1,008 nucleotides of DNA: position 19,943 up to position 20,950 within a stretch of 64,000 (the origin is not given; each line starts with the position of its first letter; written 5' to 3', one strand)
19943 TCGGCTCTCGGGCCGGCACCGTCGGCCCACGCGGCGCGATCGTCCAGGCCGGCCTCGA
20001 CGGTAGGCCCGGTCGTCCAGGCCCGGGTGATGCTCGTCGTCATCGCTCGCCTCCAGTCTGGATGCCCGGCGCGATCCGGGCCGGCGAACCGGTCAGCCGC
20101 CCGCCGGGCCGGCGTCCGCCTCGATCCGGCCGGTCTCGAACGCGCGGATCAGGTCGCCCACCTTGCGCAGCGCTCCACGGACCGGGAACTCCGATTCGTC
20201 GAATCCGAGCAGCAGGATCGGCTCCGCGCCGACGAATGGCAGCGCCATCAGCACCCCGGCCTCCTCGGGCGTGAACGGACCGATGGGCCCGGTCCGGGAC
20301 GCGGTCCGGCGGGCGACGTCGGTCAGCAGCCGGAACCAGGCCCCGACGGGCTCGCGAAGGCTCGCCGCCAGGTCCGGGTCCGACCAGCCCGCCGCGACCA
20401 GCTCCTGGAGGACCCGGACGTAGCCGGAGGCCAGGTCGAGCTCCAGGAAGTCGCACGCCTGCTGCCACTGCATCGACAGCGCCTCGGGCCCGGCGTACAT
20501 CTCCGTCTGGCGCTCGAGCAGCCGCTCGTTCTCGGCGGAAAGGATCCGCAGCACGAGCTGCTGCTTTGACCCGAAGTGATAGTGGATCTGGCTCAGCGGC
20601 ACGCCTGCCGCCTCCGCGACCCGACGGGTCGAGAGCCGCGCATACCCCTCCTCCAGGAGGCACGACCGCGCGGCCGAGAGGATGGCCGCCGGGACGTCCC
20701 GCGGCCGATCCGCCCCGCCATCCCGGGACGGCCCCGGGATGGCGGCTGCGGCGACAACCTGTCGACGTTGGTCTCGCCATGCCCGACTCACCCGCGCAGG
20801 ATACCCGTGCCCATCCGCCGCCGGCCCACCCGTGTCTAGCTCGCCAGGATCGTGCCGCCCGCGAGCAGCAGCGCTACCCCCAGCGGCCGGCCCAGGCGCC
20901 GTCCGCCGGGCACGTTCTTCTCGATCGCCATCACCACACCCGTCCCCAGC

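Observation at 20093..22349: DUF1326 - DUF2182 - TetR operon with a perfect palindromic operator: an uncharacterised, likely metal-related module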

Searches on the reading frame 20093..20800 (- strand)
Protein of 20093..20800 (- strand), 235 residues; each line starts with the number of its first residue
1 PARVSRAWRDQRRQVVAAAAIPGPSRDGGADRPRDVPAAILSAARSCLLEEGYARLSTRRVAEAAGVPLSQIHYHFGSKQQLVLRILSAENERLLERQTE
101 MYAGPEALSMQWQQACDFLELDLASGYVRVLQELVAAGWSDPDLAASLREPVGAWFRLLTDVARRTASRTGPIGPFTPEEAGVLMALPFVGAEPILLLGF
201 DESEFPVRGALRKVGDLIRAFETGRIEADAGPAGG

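Call 3: search_protein_families(library=pfam, proteins=[window:20093-20800:-], max_evalue=0.01)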
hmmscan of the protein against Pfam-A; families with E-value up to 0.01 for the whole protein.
window:20093-20800:- (235 aa): 1 family
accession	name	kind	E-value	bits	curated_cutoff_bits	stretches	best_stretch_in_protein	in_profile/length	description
PF00440.29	TetR_N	-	1.6e-13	50.6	24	1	40-86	1-47/47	Bacterial regulatory proteins, tetR family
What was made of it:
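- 20093..20791 (-): TetR-family repressor gene (232 aa from the GTG; the start is inferred). The recognition helix is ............, and C113 lies in helix alpha5. PF00440 (call 3).
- On TetR family of transcriptional repressors: PF00440 E 1.6e-13, residues 40-86 of the 235-aa query window:20096-20800 (call 3), i.e. about 37-83 counted from the GTG at 20791.
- Checked: TetR is at 20093-20791(-), PF00440 E 1.6e-13 (call 3).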

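Call 6: search_protein_families(library=ncbifam, proteins=[window:20096-20800:-], max_evalue=1)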
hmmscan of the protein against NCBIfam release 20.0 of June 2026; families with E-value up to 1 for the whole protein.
window:20096-20800:- (235 aa): 17 families
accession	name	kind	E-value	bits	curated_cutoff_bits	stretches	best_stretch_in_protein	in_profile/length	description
NF041196.1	ScbR_bind_reg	equivalog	8.4e-08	32.6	150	1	38-106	9-81/191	ScbR family autoregulator-binding transcription factor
NF011572.0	PRK14996.1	equivalog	1.1e-07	31.9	144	1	39-84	12-57/192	TetR family transcriptional regulator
NF053516.1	TranRepPrsAVib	equivalog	1.2e-07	31.8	300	1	38-97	9-68/208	TetR family transcriptional repressor PsrA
NF037937.1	septum_RefZ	equivalog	3e-07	30.5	180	1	39-95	3-59/195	forespore capture DNA-binding protein RefZ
NF050111.1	TransRegSACE7040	equivalog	6.9e-05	22.8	250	1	39-104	5-70/186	SACE_7040 family transcriptional regulator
TIGR03384.1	betaine_BetI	equivalog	8.2e-05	22.4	201.3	1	39-93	12-66/189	choline-binding transcriptional repressor BetI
NF010319.1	PRK13756.1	equivalog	0.00016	21.6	265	1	39-113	6-74/199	tetracycline resistance transcriptional repressor TetR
NF053731.1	TransRegFasRMycb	equivalog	0.00029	20.7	330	1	38-97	14-73/199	HTH-type transcriptional activator FasR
NF007949.0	PRK10668.1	equivalog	0.0013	18.3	271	1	39-100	15-76/216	multidrug efflux transporter transcriptional repressor AcrR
TIGR03613.1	RutR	equivalog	0.0045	16.9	368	1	38-89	11-62/202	pyrimidine utilization regulatory protein R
NF053878.1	FATransRegFadRBac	equivalog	0.009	15.8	200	1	39-100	7-68/190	fatty acid metabolism transcriptional regulator FadR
NF033703.1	transcr_KstR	equivalog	0.0094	15.6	280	1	39-99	11-71/185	cholesterol catabolism transcriptional regulator KstR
NF051852.1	efflux_TF_MtrR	exception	0.013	15.3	280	1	40-84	15-59/205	multidrug efflux system transcriptional repressor MtrR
NF001978.0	PRK00767.1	equivalog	0.024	14.4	118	1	39-89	13-63/197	transcriptional regulator BetI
NF008587.1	PRK11552.1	equivalog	0.03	14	365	1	55-84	26-55/213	transcriptional regulator CecR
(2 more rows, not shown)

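Call 31: find_related_loci(query=A2, collection=metagenome_contigs, flank=4000)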
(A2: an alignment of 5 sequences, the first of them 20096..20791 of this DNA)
Query A2 (232 aa) in metagenome_contigs; peptide patterns used: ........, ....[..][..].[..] (x = any residue, [..] = any of these).
600 stretches matched a pattern (row limit reached: there are more); 524 encode a relative of the query (tblastn E <= 1e-3); the best 80 are kept; 80 distinct loci.
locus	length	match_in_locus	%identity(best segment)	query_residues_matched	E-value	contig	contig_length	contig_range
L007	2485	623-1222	66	23-226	4e-86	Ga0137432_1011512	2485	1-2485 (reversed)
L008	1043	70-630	67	32-218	7e-88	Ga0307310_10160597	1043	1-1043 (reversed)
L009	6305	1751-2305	68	36-220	1e-80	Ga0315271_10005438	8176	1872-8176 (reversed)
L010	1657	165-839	60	9-223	1e-83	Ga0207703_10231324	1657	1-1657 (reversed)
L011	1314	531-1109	63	37-232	4e-83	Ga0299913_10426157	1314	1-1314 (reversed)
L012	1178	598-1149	63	36-219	3e-83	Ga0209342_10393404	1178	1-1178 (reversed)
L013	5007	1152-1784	60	10-219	8e-78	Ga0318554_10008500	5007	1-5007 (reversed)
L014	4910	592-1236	59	5-219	3e-77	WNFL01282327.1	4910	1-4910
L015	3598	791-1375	62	23-222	1e-77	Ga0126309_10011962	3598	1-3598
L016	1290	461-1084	60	10-216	2e-82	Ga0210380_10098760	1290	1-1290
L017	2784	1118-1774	58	5-223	3e-78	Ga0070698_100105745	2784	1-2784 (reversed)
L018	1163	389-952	62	32-219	1e-82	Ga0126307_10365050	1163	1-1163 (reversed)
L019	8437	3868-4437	62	32-221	3e-76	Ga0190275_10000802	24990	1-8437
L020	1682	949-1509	63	32-218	7e-80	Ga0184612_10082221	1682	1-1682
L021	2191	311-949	58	9-221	2e-78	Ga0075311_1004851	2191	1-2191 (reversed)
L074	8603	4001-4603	58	28-219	2e-71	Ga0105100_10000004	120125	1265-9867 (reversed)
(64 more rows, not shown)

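Call 38: search_protein_families(library=pfam, proteins=[L074:3959-4609:+, L074:4609-5478:+, L074:5478-7595:+, L074:7698-8258:+, L074:2511-3839:-], max_evalue=0.001)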
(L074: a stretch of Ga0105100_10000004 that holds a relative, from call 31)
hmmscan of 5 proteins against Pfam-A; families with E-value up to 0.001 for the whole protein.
L074:3959-4609:+ (217 aa): 1 family
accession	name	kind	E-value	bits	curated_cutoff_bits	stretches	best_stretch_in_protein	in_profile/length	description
PF00440.29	TetR_N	-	9e-11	41.8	24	1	33-78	1-46/47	Bacterial regulatory proteins, tetR family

L074:4609-5478:+ (290 aa): 4 families
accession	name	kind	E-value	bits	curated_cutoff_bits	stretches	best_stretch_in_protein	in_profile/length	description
PF00561.26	Abhydrolase_1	-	3.9e-24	86.1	25.8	1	30-270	1-241/245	alpha/beta hydrolase fold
PF12697.13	Abhydrolase_6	-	3.2e-22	80.7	26.3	1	42-277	10-214/217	Alpha/beta hydrolase family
PF12146.15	Hydrolase_4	-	5e-09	36.2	27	1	57-135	32-113/239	Serine aminopeptidase, S33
PF03096.20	Ndr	-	0.00076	18.7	23.3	0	80-131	81-132/283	Ndr family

L074:5478-7595:+ (706 aa): 4 families
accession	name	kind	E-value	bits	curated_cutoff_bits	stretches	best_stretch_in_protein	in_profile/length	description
PF00561.26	Abhydrolase_1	-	3.2e-18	66.7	25.8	1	34-272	5-240/245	alpha/beta hydrolase fold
PF12697.13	Abhydrolase_6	-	9.5e-12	46.5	26.3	1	32-282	2-216/217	Alpha/beta hydrolase family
PF04101.22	Glyco_tran_28_C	-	6.3e-10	39.8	22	1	546-686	3-146/166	Glycosyltransferase family 28 C-terminal domain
PF12146.15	Hydrolase_4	-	3.9e-06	26.8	27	0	54-133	30-112/239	Serine aminopeptidase, S33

L074:7698-8258:+ (187 aa): 1 family
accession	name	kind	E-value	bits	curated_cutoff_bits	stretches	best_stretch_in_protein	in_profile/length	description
PF02566.24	OsmC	-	1.2e-18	67.7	27.5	1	78-182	1-99/100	OsmC-like protein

L074:2511-3839:- (443 aa): 1 family
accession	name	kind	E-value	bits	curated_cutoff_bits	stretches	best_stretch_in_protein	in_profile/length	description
PF00909.26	Ammonium_transp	-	5.4e-112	374.9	23.2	1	41-433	1-399/399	Ammonium Transporter Family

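Call 43: search_protein_families(library=ncbifam, proteins=[L074:7698-8258:+], max_evalue=0.001)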
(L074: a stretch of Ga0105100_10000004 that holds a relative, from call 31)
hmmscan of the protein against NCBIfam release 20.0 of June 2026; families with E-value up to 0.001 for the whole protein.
L074:7698-8258:+ (187 aa): 1 family
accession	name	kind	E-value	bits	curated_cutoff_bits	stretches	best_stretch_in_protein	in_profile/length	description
NF041052.1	OsmC_like_Se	domain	5.6e-15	55.5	95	1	62-185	19-141/144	OsmC-related (seleno)protein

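Call 48: search_solved_structures(query=window:20096-20791:-, max_evalue=0.001)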
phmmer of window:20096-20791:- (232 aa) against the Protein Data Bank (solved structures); distinct sequences matched with E-value up to 0.001: 46.
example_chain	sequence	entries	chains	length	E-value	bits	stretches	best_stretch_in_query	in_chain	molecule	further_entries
2np3_A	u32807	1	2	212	5.6e-09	39.5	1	21-86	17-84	Putative TetR-family regulator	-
4af5_A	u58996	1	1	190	1.9e-07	34.5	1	26-94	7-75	HTH-TYPE TRANSCRIPTIONAL REPRESSOR ACNR COMPND 2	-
4ac6_A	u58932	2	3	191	2.1e-07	34.4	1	27-94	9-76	HTH-TYPE TRANSCRIPTIONAL REPRESSOR ACNR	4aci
3bni_A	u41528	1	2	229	7.9e-07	32.5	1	31-114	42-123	Putative TetR-family transcriptional regulator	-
2zb9_A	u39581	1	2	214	9.7e-07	32.2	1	18-173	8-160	Putative transcriptional regulator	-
2dg8_A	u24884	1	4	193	1.1e-06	32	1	36-83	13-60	putative tetR-family transcriptional regulatory protein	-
5dxz_A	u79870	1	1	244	1.3e-06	31.8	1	16-111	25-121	TetR family transcriptional regulator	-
5dy1_A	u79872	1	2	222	1.5e-06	31.6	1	17-111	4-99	TetR family transcriptional regulator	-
6ayh_A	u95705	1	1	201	1.6e-06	31.5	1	31-178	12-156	TetR family transcriptional regulator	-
5dy0_A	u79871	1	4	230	1.6e-06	31.5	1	17-111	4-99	TetR family transcriptional regulator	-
6ayi_A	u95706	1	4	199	1.8e-06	31.3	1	35-172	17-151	HTH-type transcriptional regulator UidR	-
2fbq_A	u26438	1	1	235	2.2e-06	31.1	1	35-86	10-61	probable transcriptional regulator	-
5mqq_A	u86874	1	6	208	4.2e-06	30.1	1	36-114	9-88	AmtR protein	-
9b7y_A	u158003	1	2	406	4.6e-06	30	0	28-102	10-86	Transcriptional repressor Mce3R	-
6gy3_A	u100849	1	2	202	5.7e-06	29.7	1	36-114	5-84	AmtR protein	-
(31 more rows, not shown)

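Call 74: find_homologous_proteins(query=window:20096-20791:-, max_evalue=1e-10)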
Query window:20096-20791:- (232 aa): 7014 proteins with E <= 1e-10 among 8000 candidates; the best 120 are listed.
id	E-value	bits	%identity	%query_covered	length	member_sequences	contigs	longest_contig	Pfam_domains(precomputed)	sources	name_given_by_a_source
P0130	3.1e-105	369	79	96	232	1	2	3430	PF00440.30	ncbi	-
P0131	1.0e-104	367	99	73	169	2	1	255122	-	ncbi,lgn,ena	-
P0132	5.0e-104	365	74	100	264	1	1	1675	PF00440.30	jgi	jgi:AcrR family transcriptional regulator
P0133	4.2e-102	359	79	93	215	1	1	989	PF00440.30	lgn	-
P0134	4.8e-102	359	83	84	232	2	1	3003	PF00440.30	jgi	jgi:AcrR family transcriptional regulator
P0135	7.5e-101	355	75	99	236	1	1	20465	PF00440.30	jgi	jgi:AcrR family transcriptional regulator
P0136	2.6e-100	353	73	99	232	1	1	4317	PF00440.30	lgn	-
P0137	1.4e-99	351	75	96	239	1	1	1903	PF00440.30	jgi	jgi:AcrR family transcriptional regulator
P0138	5.9e-96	339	75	94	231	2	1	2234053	PF00440.30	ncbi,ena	-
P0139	7.8e-96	338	71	100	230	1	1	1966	PF00440.30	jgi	jgi:AcrR family transcriptional regulator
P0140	6.6e-95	335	70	100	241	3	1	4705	PF00440.30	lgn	-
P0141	1.1e-94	335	74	91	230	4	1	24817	PF00440.30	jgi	jgi:AcrR family transcriptional regulator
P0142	7.0e-92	325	74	91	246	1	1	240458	PF00440.30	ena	-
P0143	2.4e-89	317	68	97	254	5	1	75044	PF00440.30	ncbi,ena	-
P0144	3.9e-88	313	78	80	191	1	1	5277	PF00440.30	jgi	jgi:AcrR family transcriptional regulator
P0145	6.9e-88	312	76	83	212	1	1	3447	PF00440.30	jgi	jgi:AcrR family transcriptional regulator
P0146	5.8e-87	309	72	87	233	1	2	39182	PF00440.30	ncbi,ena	-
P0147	7.4e-87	309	73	83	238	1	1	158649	PF00440.30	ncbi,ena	-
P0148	9.7e-87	309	73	83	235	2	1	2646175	PF00440.30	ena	-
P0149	9.8e-87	309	71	88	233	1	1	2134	PF00440.30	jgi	jgi:AcrR family transcriptional regulator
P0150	1.5e-83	298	63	94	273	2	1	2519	PF00440.30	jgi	jgi:AcrR family transcriptional regulator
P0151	1.7e-83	298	63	94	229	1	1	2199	PF00440.30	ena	-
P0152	2.2e-82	294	70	82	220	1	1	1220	PF00440.30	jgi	jgi:AcrR family transcriptional regulator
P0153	2.9e-82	294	69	77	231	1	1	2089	PF00440.30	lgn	-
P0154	4.5e-82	293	67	88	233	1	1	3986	PF00440.30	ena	-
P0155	5.3e-82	293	67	84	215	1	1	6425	PF00440.30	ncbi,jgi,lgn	jgi:AcrR family transcriptional regulator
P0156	2.4e-81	291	71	81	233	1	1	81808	PF00440.30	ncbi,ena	-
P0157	6.0e-81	290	67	88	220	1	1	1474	PF00440.30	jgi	jgi:AcrR family transcriptional regulator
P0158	7.4e-81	289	66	91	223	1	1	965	PF00440.30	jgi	jgi:AcrR family transcriptional regulator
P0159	7.6e-81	289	67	88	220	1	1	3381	PF00440.30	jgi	jgi:AcrR family transcriptional regulator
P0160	1.0e-80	289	70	79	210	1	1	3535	PF00440.30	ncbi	-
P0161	1.5e-80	288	63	94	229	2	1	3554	PF00440.30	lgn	-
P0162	3.3e-80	287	68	80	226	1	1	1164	PF00440.30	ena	-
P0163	6.7e-80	286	64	91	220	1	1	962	PF00440.30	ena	-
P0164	8.5e-80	286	67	84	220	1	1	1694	PF00440.30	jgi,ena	-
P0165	8.7e-80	286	70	81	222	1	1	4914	PF00440.30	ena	-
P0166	1.2e-79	285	67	84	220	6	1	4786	PF00440.30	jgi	jgi:AcrR family transcriptional regulator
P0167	1.5e-79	285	69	78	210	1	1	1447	PF00440.30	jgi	jgi:AcrR family transcriptional regulator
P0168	2.3e-79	285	69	81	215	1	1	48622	PF00440.30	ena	-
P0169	2.8e-79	284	64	88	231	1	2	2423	PF00440.30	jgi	jgi:AcrR family transcriptional regulator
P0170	3.2e-79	284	66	88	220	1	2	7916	PF00440.30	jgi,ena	-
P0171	3.9e-79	284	64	89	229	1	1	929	PF00440.30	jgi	jgi:AcrR family transcriptional regulator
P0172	5.3e-79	283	68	82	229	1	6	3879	PF00440.30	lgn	-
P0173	6.6e-79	283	69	80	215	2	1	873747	PF00440.30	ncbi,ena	-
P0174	9.3e-79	283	66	79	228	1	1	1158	PF00440.30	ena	-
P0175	9.6e-79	282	66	84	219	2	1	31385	PF00440.30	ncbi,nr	ncbi:MAG TPA: TetR/AcrR family transcriptional regulator [Methylomirabilota bacterium]|nr:TetR/AcrR 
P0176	1.0e-78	282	69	80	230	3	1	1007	PF00440.30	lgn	-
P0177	1.2e-78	282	65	88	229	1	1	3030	PF00440.30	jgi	jgi:AcrR family transcriptional regulator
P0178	1.6e-78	282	69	80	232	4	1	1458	PF00440.30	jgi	jgi:AcrR family transcriptional regulator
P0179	1.6e-78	282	68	81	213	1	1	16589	PF00440.30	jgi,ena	-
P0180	1.6e-78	282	59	92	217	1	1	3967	PF00440.30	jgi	jgi:AcrR family transcriptional regulator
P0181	1.7e-78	282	64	89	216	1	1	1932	PF00440.30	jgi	jgi:AcrR family transcriptional regulator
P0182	1.7e-78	282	70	74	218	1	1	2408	PF00440.30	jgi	jgi:AcrR family transcriptional regulator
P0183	1.9e-78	282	63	89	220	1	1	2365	PF00440.30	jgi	jgi:AcrR family transcriptional regulator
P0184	2.6e-78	281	69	75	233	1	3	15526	PF00440.30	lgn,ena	-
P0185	2.8e-78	281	62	91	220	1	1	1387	PF00440.30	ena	-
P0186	3.1e-78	281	67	81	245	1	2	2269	PF00440.30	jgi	jgi:AcrR family transcriptional regulator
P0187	3.3e-78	281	64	85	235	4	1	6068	PF00440.30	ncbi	-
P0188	3.5e-78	281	63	89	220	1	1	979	PF00440.30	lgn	-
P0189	3.9e-78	280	68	76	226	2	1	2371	PF00440.30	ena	-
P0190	4.0e-78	280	63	91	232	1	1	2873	PF00440.30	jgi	-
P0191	4.3e-78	280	65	91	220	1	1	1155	PF00440.30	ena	-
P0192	4.4e-78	280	65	88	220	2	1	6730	PF00440.30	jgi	jgi:AcrR family transcriptional regulator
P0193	4.9e-78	280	63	88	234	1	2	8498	PF00440.30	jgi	jgi:AcrR family transcriptional regulator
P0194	5.3e-78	280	66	82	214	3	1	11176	PF00440.30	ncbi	ncbi:MAG: hypothetical protein NVS9B8_06450 [Candidatus Limnocylindrales bacterium]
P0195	6.1e-78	280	67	84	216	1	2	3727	PF00440.30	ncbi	-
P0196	6.9e-78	280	67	81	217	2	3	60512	PF00440.30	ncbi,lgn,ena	-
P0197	8.6e-78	279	62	91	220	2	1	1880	PF00440.30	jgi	jgi:AcrR family transcriptional regulator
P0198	8.8e-78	279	67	78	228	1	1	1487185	PF00440.30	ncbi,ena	-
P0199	9.8e-78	279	64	88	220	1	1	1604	PF00440.30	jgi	-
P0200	1.1e-77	279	68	76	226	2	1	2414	PF00440.30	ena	-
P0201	1.3e-77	279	69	80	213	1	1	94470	PF00440.30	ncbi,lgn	-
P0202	1.4e-77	279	64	92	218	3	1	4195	PF00440.30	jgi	jgi:AcrR family transcriptional regulator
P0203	1.5e-77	279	67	77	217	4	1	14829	PF00440.30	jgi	jgi:AcrR family transcriptional regulator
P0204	1.6e-77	278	65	90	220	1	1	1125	PF00440.30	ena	-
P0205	1.8e-77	278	65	90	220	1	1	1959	PF00440.30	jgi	-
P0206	1.8e-77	278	63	89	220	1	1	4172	PF00440.30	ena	-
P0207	1.9e-77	278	65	90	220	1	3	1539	PF00440.30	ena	-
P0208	2.5e-77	278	68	81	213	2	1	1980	PF00440.30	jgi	jgi:AcrR family transcriptional regulator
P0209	2.6e-77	278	69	80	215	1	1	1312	PF00440.30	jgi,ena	-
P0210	2.6e-77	278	68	81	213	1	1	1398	PF00440.30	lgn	-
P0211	3.0e-77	278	67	80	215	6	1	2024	PF00440.30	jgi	jgi:AcrR family transcriptional regulator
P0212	3.0e-77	278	69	78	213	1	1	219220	PF00440.30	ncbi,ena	-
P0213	3.1e-77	278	65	88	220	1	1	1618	PF00440.30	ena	-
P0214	3.2e-77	278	70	80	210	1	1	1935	PF00440.30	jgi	-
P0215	3.6e-77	277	68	82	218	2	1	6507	PF00440.30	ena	-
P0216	3.9e-77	277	65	88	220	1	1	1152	PF00440.30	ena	-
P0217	4.0e-77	277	68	80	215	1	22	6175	PF00440.30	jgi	jgi:AcrR family transcriptional regulator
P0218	4.0e-77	277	62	88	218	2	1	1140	PF00440.30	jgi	-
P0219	4.8e-77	277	69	81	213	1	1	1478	PF00440.30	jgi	jgi:AcrR family transcriptional regulator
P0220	4.9e-77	277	62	84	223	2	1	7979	PF00440.30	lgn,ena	-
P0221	5.0e-77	277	68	78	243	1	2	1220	PF00440.30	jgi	jgi:AcrR family transcriptional regulator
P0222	5.5e-77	277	65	90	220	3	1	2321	PF00440.30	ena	-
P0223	5.6e-77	277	65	87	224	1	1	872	PF00440.30,PF16859.11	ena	-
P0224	6.8e-77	276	67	82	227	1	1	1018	PF00440.30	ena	-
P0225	6.9e-77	276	69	81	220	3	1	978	PF00440.30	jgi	-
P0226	6.9e-77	276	68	81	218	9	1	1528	PF00440.30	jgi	-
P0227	7.7e-77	276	69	81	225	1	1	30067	PF00440.30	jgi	jgi:AcrR family transcriptional regulator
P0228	9.0e-77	276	63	88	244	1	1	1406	PF00440.30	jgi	jgi:AcrR family transcriptional regulator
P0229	9.8e-77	276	59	97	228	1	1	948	PF00440.30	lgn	-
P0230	9.8e-77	276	68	80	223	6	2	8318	PF00440.30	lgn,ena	-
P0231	1.0e-76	276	66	82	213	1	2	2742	PF00440.30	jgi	jgi:AcrR family transcriptional regulator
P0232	1.0e-76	276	65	85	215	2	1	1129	PF00440.30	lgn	-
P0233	1.1e-76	276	67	83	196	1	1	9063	PF00440.30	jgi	-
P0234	1.1e-76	276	66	84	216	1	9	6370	PF00440.30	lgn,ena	-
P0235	1.1e-76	276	65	81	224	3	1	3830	PF00440.30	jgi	-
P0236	1.2e-76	276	66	79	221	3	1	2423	PF00440.30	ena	-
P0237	1.3e-76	276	67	82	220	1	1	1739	PF00440.30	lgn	-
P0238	1.3e-76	275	63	86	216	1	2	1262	PF00440.30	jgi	jgi:AcrR family transcriptional regulator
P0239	1.3e-76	275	67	82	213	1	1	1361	PF00440.30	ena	-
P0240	1.4e-76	275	69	74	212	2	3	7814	PF00440.30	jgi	jgi:AcrR family transcriptional regulator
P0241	1.5e-76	275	65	88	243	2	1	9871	PF00440.30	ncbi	-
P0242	1.5e-76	275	66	84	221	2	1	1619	PF00440.30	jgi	jgi:AcrR family transcriptional regulator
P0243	1.6e-76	275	67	84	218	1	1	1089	PF00440.30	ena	-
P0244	1.6e-76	275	67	80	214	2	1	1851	PF00440.30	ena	-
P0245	1.7e-76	275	65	90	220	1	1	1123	PF00440.30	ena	-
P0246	1.7e-76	275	65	81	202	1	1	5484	PF00440.30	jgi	jgi:AcrR family transcriptional regulator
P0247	1.7e-76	275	65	83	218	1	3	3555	PF00440.30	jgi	jgi:AcrR family transcriptional regulator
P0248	1.9e-76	275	63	93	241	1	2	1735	PF00440.30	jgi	jgi:AcrR family transcriptional regulator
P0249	2.2e-76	275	64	85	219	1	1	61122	PF00440.30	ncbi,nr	ncbi:MAG TPA: TetR/AcrR family transcriptional regulator [Candidatus Limnocylindrales bacterium]|nr:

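Call 82: predict_structure(alignment_id=A4)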
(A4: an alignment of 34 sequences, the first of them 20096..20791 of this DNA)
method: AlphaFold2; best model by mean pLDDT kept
length: 232 residues; sequences in the alignment: 34
mean_pLDDT: 84.7   pTM: 0.72
mean pLDDT of the five models: 84.7, 83.5, 81.8, 79.9, 79.6
residues with pLDDT >= 90: 104; 70-90: 94; 50-70: 32; < 50: 2
segments of 3 or more residues with pLDDT < 50: none
pLDDT, mean of each block of 10 residues (from residue 1): 64 57 56 93 91 95 96 93 90 92 92 88 83 88 89 93 91 92 80 80 88 89 74 53
secondary structure, 60 per line:
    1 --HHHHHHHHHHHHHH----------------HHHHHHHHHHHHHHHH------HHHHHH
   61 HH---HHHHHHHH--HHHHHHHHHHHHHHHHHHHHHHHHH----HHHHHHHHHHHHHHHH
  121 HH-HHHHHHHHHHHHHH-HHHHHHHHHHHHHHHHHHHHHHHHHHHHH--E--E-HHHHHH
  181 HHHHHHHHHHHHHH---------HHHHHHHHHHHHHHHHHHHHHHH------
elements in order: H3-16 H33-48 H55-62 H66-73 H76-100 H105-122 H124-137 H139-167 H175-194 H204-226
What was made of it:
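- On TetR family of transcriptional repressors: The AlphaFold2 model has pLDDT 84.7 and nine helices after a low-confidence N-terminal extension that the model also draws as a helix (residues 3-16) (call 82).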
